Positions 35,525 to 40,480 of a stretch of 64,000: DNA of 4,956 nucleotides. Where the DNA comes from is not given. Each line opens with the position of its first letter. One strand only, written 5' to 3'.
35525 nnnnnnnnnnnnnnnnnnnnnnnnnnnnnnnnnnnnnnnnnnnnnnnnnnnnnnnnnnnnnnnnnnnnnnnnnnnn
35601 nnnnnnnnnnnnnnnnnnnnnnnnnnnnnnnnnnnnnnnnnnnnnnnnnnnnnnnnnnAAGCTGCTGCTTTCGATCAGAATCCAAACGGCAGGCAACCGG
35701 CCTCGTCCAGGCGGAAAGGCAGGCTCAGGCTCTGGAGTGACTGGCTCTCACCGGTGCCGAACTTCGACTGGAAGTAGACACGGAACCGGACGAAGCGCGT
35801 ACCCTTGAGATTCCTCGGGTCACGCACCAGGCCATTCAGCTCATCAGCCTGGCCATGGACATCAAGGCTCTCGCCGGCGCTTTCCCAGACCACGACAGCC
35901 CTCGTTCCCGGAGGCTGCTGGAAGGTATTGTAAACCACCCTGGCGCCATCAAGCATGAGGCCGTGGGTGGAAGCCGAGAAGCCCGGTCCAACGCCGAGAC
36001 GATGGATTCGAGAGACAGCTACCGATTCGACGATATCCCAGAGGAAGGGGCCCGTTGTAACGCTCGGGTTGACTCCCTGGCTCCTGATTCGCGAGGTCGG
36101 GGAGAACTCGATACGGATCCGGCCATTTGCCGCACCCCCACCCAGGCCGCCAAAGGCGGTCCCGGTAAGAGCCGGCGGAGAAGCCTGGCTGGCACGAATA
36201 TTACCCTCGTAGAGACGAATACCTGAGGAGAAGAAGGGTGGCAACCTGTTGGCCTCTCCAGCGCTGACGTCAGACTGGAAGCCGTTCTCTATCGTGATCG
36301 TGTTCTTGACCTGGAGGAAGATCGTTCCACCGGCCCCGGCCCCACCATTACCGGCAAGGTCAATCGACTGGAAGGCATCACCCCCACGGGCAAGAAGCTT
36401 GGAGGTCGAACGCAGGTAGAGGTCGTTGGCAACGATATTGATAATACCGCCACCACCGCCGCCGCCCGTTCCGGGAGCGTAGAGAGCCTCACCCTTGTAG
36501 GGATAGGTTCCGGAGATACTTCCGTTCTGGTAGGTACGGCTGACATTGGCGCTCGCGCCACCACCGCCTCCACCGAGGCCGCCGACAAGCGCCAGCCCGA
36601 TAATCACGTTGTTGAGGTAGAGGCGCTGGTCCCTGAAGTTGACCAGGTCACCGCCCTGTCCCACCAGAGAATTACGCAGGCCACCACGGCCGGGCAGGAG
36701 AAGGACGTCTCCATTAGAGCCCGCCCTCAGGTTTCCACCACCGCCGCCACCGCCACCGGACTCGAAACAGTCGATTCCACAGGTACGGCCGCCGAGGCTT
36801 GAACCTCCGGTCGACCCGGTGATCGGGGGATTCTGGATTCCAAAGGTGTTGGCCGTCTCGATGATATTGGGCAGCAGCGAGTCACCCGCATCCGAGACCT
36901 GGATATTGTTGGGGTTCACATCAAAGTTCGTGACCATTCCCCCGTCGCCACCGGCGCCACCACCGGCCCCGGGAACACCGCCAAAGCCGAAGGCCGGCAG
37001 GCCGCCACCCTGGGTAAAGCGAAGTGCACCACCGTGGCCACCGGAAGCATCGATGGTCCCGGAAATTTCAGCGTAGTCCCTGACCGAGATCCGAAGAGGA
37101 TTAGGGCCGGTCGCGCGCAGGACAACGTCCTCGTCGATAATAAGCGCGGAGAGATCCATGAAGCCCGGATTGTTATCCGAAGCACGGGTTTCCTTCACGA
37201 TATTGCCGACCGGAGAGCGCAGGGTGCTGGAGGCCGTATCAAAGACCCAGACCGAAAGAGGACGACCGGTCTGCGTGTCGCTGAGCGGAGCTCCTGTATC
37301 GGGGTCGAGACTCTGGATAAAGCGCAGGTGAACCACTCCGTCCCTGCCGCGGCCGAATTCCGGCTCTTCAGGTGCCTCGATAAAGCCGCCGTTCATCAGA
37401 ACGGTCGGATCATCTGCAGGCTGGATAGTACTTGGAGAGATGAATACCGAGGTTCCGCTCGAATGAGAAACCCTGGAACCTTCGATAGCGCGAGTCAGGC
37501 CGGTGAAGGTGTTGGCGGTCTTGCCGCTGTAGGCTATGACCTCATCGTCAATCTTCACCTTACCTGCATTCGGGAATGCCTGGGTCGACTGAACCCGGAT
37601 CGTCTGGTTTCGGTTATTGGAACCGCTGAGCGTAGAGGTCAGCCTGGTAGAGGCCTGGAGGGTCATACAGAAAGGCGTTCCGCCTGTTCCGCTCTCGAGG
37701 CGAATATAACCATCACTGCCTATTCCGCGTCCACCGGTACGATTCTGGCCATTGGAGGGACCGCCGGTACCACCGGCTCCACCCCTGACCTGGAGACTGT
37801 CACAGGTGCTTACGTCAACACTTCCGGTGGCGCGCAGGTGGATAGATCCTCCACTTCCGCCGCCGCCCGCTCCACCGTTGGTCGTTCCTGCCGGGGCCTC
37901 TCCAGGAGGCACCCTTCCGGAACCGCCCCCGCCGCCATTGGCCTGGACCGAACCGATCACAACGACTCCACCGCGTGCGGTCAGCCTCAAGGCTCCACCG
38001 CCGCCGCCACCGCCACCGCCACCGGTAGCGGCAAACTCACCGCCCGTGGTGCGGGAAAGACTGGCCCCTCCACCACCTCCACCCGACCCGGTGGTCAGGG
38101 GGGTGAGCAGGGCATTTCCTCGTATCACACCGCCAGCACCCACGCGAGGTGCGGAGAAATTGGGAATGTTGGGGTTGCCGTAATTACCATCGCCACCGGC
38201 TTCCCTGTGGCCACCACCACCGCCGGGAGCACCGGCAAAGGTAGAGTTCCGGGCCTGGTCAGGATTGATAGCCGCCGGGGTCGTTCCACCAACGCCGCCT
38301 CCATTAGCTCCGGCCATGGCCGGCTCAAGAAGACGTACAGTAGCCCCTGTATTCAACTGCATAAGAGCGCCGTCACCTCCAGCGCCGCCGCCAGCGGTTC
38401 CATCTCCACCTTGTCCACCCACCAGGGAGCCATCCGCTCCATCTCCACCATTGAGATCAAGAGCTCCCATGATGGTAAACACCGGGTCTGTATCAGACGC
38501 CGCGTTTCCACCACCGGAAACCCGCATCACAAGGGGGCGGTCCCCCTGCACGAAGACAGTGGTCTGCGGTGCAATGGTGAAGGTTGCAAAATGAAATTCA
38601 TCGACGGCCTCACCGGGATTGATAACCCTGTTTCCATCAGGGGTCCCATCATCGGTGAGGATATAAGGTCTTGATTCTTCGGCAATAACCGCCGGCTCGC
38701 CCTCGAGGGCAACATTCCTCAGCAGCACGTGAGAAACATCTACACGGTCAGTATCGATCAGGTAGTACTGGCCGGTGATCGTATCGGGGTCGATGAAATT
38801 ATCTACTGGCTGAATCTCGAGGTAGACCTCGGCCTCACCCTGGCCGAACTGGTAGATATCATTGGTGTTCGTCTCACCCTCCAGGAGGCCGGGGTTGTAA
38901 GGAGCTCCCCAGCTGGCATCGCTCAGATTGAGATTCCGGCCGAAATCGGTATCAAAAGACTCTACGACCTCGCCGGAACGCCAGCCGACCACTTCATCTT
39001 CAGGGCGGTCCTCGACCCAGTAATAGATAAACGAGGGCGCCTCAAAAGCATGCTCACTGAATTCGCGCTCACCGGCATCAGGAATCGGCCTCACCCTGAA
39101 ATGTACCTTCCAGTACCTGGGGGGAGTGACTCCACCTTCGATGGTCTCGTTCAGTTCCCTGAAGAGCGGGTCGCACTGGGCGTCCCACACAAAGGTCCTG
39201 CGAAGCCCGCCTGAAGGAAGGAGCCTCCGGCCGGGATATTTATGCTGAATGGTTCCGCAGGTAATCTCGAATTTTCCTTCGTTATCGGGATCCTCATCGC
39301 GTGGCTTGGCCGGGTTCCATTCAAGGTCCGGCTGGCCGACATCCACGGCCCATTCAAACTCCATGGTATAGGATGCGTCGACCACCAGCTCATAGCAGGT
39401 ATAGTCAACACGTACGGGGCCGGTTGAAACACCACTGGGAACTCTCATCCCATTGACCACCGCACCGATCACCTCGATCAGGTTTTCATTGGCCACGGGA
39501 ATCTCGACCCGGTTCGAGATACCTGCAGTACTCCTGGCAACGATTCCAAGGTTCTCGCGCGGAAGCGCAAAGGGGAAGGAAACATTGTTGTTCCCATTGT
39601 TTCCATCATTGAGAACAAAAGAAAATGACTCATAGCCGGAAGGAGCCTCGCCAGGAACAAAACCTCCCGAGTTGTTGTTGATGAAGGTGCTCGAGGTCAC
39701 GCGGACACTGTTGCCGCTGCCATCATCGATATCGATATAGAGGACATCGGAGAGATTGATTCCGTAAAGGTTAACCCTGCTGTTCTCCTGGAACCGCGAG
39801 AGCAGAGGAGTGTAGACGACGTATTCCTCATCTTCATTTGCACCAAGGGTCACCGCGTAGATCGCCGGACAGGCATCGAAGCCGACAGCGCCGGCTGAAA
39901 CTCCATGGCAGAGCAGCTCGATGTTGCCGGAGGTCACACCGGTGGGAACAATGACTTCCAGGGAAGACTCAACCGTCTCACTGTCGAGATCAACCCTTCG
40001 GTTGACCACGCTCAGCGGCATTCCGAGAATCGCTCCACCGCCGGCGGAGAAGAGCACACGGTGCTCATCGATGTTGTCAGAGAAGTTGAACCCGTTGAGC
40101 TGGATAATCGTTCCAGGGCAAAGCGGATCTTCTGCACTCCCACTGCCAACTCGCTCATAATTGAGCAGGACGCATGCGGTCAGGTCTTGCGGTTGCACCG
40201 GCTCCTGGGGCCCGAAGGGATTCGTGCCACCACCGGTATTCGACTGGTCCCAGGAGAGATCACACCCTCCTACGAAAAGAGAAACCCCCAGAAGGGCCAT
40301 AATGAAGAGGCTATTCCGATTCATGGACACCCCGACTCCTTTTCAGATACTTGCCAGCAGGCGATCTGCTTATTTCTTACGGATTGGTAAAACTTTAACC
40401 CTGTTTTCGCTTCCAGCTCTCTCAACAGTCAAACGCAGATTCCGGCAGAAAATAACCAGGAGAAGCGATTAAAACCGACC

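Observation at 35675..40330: Lipoprotein of 1551 aa dominated by polyglycine and GGxGG repeats with IPT/TIG modules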

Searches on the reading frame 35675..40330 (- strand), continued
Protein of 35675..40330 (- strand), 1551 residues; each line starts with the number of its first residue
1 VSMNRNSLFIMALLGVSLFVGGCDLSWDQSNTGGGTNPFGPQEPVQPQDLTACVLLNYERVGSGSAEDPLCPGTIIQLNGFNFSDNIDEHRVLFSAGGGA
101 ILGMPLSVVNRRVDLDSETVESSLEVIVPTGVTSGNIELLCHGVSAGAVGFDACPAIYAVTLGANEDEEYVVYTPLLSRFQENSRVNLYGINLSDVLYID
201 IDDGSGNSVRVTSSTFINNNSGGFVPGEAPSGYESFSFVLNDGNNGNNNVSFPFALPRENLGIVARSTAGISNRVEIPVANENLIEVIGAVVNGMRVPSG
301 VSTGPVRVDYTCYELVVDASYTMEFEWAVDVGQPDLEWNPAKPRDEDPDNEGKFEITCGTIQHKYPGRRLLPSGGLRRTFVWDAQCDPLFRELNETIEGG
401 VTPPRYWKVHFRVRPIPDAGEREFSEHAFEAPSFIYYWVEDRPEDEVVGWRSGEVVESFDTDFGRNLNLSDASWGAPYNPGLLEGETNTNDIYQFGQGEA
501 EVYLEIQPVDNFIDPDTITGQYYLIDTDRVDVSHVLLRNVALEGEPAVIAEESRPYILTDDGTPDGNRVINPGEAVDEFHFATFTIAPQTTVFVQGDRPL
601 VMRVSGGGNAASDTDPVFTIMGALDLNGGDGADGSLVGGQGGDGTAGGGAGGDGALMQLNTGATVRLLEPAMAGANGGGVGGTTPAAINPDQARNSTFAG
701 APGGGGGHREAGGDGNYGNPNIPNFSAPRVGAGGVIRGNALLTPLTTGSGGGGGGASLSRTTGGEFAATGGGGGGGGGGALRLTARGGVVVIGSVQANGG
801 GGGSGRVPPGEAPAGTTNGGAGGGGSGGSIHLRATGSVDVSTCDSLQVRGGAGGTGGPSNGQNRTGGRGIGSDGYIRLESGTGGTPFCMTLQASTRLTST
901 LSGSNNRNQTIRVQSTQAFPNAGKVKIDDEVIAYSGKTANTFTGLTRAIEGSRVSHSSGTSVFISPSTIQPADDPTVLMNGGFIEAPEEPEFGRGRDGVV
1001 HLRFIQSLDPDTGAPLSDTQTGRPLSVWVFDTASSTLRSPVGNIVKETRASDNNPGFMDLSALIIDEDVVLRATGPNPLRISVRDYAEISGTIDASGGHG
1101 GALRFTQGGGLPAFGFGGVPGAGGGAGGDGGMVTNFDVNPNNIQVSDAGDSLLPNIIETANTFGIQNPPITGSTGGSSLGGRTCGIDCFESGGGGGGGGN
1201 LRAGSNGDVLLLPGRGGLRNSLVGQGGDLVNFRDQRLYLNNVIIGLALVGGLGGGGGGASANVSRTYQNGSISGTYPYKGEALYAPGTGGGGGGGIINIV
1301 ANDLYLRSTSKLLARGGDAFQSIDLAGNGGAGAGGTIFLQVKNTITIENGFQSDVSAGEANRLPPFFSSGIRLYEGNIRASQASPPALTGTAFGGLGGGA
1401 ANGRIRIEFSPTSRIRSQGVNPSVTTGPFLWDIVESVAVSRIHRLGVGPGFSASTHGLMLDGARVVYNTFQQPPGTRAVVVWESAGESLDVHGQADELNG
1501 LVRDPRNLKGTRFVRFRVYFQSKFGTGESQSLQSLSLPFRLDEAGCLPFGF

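Call 82: find_encoding_contigs(protein=P0007, flank=6000, max_places=1)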
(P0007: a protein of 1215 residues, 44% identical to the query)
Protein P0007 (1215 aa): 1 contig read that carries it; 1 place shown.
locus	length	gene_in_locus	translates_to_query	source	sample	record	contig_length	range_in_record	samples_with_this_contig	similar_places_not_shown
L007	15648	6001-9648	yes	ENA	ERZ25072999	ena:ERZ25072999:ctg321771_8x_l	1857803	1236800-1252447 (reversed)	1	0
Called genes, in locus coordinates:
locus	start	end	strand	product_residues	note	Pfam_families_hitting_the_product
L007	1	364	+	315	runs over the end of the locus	PF00158:Sigma54_activat, PF14532:Sigma54_activ_2, PF25601:AAA_lid_14 (weak)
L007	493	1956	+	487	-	PF00158:Sigma54_activat, PF14532:Sigma54_activ_2, PF00004:AAA (faint), PF07728:AAA_5 (weak), PF25601:AAA_lid_14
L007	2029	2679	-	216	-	-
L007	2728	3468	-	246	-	PF03853:YjeF_N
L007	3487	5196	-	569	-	PF13243:SQHop_cyclase_C (weak)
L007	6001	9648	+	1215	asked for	-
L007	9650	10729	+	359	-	-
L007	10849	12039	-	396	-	PF02881:SRP54_N (weak), PF13191:AAA_16 (weak), PF13604:AAA_30 (weak), PF00448:SRP54, PF13401:AAA_22 (weak)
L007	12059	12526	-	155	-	PF01029:NusB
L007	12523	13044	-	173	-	PF00885:DMRL_synthase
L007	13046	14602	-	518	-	PF00117:GATase, PF07722:Peptidase_C26 (weak), PF00733:Asn_synthase (weak), PF02540:NAD_synthase (weak), PF03054:tRNA_Me_trans (weak), PF00958:GMP_synt_C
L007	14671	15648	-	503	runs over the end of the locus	PF00478:IMPDH, PF00571:CBS (weak), PF03060:NMO, PF01070:FMN_dh (faint)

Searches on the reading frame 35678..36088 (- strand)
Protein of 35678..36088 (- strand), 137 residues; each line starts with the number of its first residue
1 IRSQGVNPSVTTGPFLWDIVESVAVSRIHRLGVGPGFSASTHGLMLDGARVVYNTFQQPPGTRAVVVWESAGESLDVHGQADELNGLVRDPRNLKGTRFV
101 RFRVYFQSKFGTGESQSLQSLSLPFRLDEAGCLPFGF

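Call 43: search_protein_families(library=pfam, proteins=[window:35678-36088:-], max_evalue=10)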
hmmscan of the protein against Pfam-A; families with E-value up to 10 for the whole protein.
window:35678-36088:- (137 aa): 0 families

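Call 84: search_protein_families(library=phrogs, proteins=[window:35678-36088:-], max_evalue=0.01)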
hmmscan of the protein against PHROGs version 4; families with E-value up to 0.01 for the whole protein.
window:35678-36088:- (137 aa): 0 families
